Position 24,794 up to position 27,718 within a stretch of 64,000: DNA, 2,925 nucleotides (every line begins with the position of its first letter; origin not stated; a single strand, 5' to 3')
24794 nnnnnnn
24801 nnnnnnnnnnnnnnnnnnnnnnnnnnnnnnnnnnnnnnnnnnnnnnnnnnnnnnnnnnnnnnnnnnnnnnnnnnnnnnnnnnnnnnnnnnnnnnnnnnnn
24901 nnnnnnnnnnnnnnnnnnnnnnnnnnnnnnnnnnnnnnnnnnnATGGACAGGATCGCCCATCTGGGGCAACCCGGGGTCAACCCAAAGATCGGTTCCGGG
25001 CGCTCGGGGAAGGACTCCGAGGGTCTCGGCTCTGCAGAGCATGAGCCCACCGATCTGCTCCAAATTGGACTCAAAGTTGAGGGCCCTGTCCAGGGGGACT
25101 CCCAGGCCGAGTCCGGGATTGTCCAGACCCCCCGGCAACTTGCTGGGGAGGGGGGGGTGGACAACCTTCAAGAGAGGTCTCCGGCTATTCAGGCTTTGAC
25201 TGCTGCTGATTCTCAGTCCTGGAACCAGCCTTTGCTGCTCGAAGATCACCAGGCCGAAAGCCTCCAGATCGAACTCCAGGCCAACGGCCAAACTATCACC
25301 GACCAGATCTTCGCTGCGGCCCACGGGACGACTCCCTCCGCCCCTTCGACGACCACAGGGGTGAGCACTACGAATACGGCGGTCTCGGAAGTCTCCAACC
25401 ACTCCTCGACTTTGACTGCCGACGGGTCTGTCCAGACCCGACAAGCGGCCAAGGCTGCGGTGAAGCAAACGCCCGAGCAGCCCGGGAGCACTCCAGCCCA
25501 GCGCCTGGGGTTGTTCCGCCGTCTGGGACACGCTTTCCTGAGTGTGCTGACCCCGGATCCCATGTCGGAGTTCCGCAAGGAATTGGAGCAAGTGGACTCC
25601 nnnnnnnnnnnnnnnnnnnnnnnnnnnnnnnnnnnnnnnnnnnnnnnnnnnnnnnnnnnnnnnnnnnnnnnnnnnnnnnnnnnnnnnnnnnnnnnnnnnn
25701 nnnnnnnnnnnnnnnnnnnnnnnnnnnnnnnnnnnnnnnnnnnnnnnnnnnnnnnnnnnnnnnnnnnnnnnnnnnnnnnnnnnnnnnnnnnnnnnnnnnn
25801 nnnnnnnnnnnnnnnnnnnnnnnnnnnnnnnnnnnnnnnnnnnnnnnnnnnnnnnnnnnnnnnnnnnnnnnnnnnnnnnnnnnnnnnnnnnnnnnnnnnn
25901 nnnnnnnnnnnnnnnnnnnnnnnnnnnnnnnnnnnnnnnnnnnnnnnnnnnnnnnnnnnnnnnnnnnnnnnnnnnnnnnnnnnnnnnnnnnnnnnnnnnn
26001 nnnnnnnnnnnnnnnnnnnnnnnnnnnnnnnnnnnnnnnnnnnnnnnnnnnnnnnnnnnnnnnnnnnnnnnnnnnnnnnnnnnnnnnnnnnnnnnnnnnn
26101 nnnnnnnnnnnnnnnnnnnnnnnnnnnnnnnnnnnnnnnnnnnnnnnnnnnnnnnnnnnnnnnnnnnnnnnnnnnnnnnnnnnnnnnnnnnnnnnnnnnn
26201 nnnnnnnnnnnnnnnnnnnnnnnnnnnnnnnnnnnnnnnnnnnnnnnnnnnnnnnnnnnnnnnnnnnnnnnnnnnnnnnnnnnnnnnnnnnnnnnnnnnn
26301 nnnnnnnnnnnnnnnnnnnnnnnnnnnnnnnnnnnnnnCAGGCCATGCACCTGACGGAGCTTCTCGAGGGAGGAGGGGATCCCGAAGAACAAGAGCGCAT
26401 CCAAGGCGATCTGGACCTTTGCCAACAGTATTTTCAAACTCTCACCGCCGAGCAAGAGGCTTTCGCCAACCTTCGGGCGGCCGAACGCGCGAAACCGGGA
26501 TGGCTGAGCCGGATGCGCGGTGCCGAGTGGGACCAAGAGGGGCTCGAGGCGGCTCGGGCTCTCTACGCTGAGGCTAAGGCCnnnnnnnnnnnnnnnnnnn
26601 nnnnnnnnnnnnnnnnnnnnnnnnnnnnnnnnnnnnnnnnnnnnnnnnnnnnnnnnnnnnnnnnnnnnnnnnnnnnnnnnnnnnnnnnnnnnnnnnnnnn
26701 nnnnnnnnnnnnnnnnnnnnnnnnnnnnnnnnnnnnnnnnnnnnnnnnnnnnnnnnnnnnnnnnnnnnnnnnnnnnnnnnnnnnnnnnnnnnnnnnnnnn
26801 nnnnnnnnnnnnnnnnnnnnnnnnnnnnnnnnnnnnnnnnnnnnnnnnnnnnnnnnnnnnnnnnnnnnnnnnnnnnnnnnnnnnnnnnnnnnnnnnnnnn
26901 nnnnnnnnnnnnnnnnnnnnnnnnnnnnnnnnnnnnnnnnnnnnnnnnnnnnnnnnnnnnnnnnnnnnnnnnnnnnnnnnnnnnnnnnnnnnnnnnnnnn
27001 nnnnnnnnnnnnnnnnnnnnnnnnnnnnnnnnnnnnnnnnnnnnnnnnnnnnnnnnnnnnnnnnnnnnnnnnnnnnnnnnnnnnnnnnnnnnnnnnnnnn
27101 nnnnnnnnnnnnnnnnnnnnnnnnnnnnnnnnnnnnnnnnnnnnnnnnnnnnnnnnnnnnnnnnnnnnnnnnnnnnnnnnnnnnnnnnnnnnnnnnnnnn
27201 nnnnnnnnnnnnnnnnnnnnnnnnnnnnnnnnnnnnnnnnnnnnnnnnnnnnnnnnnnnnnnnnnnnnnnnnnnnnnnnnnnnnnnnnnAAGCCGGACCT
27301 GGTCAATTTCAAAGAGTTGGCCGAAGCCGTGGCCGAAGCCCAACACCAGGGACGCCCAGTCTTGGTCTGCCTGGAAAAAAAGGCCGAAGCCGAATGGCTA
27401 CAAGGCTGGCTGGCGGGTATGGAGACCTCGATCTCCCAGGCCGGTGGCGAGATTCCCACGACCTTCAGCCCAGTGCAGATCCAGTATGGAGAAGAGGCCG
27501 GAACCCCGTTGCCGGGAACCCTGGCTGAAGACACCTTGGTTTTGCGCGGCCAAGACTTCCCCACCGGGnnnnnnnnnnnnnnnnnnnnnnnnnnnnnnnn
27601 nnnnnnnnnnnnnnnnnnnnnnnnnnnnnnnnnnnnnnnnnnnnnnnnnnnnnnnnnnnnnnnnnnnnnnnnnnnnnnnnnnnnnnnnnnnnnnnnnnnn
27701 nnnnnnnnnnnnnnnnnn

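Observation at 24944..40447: Candidate novel secretion/effector locus linking a SecA2-like ATPase, an annexin-peptidase giant protein, a pseudopilin tip-complex trio, a Ser/Thr kinase, an FHA-SARP regulator and a GspF-like protein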

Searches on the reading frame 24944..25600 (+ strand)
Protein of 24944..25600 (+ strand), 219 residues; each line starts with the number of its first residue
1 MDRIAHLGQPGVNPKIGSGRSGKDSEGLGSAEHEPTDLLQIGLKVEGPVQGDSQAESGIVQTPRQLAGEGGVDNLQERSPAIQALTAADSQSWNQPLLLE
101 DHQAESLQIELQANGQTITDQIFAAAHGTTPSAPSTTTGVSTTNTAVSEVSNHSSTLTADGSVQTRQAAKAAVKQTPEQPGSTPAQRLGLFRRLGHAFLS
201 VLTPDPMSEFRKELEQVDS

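Call 32: search_protein_families(library=pfam, proteins=[window:24944-25600:+], max_evalue=10)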
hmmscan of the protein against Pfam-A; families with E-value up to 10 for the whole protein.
window:24944-25600:+ (219 aa): 1 family
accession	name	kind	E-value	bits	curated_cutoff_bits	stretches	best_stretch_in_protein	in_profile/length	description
PF00884.28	Sulfatase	-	0.0059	16.4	25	1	88-153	8-73/301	Sulfatase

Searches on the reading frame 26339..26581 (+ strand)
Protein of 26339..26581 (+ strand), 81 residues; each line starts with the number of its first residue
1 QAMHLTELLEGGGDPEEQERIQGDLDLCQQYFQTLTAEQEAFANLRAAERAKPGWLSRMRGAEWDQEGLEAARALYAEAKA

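Call 77: search_protein_families(library=pfam, proteins=[window:26339-26581:+], max_evalue=10)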
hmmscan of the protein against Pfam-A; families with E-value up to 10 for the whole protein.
window:26339-26581:+ (81 aa): 0 families

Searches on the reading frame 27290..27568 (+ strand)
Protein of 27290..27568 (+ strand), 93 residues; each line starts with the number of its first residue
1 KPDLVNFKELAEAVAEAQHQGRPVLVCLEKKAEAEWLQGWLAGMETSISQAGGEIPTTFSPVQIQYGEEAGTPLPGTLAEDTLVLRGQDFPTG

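Call 77: search_protein_families(library=pfam, proteins=[window:27290-27568:+], max_evalue=10)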
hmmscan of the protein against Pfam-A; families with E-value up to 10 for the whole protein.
window:27290-27568:+ (93 aa): 3 families
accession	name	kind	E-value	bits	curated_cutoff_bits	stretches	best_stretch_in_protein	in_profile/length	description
PF12019.13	GspH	-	0.01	16.8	21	1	10-54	9-49/108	Type II transport protein GspH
PF13899.12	Thioredoxin_7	-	0.016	15.8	27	1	9-30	5-26/83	Thioredoxin-like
PF23187.1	UBX7_N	-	0.072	13.6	27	1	9-48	9-47/110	UBX7 N-terminal domain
